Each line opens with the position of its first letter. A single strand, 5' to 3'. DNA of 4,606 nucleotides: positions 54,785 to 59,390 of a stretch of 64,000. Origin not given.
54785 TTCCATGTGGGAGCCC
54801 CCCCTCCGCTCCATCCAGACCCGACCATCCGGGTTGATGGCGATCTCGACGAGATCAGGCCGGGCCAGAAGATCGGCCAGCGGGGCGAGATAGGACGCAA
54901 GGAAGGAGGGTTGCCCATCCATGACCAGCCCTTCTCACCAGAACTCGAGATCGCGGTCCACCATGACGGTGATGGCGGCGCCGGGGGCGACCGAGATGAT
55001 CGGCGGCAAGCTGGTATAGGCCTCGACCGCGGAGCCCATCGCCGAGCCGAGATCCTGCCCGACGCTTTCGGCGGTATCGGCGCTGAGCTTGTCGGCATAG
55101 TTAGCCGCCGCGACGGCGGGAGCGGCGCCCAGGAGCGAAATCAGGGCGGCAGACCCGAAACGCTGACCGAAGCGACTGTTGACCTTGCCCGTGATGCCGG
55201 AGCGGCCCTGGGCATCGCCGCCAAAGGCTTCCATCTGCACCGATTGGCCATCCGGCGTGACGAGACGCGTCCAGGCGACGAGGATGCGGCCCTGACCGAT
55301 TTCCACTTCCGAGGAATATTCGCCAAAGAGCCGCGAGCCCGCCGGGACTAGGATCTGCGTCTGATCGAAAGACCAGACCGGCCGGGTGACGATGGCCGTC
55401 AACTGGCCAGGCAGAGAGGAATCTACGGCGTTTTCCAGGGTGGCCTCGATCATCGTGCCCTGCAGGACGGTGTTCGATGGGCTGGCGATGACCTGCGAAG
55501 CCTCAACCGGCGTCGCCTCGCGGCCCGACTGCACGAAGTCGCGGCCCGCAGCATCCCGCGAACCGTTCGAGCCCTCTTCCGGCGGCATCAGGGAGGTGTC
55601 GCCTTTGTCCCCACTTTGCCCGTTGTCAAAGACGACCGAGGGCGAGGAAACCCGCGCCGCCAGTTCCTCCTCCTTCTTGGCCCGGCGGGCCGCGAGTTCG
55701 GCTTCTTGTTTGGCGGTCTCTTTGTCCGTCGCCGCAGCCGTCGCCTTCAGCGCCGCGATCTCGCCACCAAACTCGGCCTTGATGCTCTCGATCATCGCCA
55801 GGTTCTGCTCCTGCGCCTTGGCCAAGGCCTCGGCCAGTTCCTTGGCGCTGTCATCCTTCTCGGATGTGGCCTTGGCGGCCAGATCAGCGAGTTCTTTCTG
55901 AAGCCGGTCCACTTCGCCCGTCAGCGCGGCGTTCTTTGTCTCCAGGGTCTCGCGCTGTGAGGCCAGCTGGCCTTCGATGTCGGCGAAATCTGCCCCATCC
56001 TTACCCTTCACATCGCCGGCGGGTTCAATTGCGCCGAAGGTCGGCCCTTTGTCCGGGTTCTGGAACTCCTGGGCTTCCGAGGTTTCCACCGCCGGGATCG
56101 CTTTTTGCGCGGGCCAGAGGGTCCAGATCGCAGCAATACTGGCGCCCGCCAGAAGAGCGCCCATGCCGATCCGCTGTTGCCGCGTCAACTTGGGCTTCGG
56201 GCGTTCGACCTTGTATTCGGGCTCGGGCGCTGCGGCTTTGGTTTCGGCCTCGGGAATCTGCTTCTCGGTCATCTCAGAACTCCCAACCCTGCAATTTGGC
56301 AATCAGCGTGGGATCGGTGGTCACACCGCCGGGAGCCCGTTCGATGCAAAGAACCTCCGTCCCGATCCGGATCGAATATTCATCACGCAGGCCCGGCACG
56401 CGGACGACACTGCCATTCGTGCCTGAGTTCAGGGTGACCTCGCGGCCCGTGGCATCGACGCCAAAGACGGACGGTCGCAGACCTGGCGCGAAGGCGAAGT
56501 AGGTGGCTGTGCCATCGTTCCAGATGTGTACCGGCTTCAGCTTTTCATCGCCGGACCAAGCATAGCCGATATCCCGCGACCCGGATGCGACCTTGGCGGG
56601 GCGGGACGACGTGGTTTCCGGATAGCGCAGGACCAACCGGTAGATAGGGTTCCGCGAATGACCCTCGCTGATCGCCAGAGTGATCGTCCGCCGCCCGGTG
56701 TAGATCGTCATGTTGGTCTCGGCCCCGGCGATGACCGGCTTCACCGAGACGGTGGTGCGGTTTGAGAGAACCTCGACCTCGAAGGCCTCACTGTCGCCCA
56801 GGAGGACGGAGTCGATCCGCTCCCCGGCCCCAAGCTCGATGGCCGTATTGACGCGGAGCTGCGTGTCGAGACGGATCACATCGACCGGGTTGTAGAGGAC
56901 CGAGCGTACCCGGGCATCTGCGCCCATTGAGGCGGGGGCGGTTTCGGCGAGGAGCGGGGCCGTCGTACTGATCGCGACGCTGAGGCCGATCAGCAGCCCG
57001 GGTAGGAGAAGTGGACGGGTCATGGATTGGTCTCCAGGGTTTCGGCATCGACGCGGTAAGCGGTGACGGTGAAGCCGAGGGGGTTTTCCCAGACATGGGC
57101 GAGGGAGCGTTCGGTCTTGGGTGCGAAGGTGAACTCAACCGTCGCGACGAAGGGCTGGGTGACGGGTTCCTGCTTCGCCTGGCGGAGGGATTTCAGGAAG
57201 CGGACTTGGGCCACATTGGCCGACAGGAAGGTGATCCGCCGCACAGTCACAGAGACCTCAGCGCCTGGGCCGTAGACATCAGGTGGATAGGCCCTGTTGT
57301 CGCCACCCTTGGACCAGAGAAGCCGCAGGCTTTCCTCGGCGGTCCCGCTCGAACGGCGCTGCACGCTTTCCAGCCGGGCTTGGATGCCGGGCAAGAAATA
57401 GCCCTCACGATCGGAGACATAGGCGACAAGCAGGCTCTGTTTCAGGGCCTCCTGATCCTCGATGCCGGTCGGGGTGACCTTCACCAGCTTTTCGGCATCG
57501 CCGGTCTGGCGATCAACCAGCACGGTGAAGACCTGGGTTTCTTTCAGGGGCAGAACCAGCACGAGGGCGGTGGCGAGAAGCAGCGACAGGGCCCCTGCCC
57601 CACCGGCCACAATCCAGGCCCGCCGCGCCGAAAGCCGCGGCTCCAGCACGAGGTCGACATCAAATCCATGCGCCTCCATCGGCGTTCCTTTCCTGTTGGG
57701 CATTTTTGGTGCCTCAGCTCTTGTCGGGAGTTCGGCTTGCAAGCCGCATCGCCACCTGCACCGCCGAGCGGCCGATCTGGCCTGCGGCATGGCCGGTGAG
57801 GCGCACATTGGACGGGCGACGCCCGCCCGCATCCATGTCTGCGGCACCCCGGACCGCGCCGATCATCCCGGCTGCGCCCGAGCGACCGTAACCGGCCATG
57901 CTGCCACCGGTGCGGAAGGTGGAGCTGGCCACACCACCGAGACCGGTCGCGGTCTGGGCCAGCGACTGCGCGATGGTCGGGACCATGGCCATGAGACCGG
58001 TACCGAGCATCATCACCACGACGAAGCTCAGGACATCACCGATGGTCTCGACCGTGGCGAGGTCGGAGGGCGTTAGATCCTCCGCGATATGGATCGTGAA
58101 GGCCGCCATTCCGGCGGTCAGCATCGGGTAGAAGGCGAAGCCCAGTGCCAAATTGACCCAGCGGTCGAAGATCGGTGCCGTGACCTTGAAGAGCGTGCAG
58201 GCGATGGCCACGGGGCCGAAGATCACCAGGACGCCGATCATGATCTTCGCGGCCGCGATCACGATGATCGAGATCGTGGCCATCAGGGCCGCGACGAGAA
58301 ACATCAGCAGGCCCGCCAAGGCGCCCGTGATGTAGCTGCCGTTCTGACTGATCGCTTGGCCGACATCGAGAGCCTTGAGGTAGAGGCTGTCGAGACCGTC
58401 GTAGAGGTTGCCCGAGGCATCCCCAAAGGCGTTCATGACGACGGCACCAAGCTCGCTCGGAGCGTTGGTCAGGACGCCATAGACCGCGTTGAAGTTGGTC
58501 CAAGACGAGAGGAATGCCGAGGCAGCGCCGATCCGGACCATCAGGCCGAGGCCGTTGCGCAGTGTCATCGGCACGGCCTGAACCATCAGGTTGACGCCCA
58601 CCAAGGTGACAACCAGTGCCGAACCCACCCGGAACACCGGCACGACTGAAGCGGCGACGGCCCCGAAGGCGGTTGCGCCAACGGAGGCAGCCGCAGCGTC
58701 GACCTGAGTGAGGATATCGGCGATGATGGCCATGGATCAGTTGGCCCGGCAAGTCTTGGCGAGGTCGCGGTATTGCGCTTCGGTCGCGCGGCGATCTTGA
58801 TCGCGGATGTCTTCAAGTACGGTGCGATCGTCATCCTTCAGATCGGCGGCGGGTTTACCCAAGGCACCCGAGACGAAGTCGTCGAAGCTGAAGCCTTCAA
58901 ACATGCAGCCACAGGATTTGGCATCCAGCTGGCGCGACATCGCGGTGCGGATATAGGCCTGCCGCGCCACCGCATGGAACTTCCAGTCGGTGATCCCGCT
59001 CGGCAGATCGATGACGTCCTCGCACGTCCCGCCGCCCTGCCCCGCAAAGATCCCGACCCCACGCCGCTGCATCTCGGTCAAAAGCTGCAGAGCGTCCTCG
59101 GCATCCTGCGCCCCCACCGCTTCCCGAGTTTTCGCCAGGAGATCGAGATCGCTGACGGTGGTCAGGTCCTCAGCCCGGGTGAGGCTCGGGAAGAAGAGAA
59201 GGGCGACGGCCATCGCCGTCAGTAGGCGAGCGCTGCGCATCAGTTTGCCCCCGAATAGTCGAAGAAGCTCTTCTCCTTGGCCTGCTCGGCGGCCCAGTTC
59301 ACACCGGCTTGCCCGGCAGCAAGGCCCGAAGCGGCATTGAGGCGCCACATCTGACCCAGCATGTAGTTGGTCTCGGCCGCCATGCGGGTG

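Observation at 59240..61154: A lytic transglycosylase inserted into a VirB5 (pilus-tip) scaffold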

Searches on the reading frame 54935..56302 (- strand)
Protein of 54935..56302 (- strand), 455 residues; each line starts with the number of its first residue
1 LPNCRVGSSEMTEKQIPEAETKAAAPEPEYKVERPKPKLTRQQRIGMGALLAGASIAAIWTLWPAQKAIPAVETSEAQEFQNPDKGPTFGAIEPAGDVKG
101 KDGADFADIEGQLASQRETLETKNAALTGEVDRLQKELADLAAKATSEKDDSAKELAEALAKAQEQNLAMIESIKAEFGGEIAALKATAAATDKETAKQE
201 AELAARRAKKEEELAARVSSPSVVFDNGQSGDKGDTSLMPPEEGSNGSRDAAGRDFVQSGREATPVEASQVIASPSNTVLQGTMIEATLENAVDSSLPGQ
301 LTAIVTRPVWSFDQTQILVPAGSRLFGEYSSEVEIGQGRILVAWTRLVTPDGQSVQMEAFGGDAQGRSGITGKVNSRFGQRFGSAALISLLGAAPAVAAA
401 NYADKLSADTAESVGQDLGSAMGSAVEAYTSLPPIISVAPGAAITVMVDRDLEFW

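Call 15: search_protein_families(library=pfam, proteins=[window:54935-56302:-], max_evalue=0.01)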
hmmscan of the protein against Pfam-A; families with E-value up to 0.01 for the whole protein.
window:54935-56302:- (455 aa): 3 families
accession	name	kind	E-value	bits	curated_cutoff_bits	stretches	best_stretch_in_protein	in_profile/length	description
PF03743.19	TrbI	-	1.2e-51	175.7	35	1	278-454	1-188/188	Bacterial conjugation TrbI-like protein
PF09787.14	Golgin_A5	-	0.00074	19.6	31.7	1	112-215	51-149/305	Golgin subfamily A member 5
PF04912.19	Dynamitin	-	0.002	17.9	31.8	1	112-211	88-185/396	Dynamitin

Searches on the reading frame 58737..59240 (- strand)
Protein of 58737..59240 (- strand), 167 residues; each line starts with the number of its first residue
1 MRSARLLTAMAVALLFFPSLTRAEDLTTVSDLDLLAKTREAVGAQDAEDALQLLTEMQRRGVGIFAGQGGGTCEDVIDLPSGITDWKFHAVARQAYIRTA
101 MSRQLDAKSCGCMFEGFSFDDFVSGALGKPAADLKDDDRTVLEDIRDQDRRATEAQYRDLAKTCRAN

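Call 15: search_protein_families(library=pfam, proteins=[window:58737-59240:-], max_evalue=0.01)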
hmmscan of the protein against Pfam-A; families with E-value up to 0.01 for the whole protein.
window:58737-59240:- (167 aa): 1 family
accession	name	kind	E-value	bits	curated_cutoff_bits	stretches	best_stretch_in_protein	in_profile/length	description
PF10620.15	MdcG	-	0.0047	17.3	26.5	1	16-58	38-80/121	Phosphoribosyl-dephospho-CoA transferase MdcG C-terminal domain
